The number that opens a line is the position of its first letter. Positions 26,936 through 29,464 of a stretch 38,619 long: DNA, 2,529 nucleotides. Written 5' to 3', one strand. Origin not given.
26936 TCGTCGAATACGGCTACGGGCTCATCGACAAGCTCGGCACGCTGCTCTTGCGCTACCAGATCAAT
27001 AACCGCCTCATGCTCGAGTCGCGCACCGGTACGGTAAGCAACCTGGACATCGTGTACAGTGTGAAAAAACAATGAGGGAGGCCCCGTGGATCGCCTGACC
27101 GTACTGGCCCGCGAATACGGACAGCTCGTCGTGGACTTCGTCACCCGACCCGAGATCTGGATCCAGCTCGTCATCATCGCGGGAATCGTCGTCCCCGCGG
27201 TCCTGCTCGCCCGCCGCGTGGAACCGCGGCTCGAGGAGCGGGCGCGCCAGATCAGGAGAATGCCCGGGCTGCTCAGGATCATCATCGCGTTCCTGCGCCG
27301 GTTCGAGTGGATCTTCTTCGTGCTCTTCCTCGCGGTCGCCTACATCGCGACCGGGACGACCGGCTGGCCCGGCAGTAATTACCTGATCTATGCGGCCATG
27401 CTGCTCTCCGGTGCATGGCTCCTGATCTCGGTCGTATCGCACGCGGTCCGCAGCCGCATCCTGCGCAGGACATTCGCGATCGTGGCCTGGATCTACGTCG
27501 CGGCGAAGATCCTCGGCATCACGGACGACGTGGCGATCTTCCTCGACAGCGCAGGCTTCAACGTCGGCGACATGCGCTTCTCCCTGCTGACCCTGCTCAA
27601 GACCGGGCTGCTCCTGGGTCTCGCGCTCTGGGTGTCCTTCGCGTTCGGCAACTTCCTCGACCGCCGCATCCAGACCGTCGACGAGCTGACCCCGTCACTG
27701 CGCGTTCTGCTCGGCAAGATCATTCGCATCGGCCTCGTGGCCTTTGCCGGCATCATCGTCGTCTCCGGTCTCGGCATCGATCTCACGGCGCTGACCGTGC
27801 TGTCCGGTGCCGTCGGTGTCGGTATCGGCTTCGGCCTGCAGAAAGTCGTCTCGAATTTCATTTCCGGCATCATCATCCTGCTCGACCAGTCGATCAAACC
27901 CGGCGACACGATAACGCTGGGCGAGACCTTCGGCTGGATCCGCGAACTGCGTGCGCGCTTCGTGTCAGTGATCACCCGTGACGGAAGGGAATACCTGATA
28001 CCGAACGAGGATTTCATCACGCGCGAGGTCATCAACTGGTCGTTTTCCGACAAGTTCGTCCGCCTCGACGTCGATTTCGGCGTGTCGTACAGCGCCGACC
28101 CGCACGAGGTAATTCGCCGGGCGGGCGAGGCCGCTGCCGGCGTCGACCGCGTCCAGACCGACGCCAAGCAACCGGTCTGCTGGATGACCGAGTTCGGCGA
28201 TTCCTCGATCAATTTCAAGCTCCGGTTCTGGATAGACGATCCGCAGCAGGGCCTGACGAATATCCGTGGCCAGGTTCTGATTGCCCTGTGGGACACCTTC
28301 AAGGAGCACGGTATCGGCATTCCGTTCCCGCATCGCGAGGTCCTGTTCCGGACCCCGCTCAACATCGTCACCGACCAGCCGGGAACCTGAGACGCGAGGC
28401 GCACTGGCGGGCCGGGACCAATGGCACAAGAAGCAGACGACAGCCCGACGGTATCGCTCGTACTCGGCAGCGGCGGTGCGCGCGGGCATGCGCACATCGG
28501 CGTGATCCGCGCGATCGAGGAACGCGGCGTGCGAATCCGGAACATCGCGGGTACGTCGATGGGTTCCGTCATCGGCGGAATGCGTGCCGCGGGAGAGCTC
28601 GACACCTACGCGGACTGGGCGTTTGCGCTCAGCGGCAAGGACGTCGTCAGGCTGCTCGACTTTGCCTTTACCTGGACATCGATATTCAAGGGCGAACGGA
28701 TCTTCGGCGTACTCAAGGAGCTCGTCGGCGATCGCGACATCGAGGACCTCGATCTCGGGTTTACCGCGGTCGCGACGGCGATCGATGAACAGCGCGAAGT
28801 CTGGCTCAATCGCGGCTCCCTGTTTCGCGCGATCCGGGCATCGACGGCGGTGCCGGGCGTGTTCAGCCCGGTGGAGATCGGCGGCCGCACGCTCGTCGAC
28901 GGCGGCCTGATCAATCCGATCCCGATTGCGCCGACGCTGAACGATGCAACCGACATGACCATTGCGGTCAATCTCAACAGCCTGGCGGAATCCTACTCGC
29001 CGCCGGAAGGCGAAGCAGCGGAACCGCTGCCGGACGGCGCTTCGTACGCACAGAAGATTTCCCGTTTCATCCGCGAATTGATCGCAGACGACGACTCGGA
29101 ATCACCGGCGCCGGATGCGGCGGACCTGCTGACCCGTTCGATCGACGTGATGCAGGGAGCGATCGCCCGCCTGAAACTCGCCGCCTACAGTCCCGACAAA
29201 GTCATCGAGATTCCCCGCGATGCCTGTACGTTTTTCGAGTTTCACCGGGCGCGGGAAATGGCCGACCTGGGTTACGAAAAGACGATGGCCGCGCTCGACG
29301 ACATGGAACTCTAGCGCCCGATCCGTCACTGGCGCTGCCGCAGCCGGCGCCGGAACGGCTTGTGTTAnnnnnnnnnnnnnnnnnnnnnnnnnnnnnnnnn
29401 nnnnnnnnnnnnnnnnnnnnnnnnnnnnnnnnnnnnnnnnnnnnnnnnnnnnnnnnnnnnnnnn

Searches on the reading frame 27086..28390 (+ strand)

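Call 6: search_protein_families(library=pfam, proteins=[window:27086-28390:+], max_evalue=0.01)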
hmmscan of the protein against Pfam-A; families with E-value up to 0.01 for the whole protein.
window:27086-28390:+ (434 aa): 3 families
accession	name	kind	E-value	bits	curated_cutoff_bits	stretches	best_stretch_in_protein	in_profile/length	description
PF00924.24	MS_channel_2nd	-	9.1e-18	64.6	20.2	1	254-319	2-67/68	Mechanosensitive ion channel, beta-domain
PF21082.3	MS_channel_3rd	-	1.3e-11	45.2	21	1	328-412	2-88/88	Mechanosensitive ion channel MscS, C-terminal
PF21088.3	MS_channel_1st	-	9.7e-06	25.9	23.1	1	211-252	1-42/42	Mechanosensitive ion channel, transmembrane helices 2/3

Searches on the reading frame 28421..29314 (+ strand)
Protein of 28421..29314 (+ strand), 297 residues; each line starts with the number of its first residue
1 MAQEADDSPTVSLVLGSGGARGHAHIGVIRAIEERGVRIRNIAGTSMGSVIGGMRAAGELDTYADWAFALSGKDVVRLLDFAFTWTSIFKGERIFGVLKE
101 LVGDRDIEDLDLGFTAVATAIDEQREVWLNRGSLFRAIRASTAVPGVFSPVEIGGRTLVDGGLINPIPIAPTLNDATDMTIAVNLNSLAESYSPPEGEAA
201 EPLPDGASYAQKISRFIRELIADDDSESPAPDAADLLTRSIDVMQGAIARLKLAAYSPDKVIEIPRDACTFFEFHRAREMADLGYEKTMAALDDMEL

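Call 6: search_protein_families(library=pfam, proteins=[window:28421-29314:+], max_evalue=0.01)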
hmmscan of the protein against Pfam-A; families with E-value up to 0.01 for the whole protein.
window:28421-29314:+ (297 aa): 1 family
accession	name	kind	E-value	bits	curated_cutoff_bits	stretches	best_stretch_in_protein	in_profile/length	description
PF01734.28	Patatin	-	1.5e-28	100.8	27.7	1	13-171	1-189/191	Patatin-like phospholipase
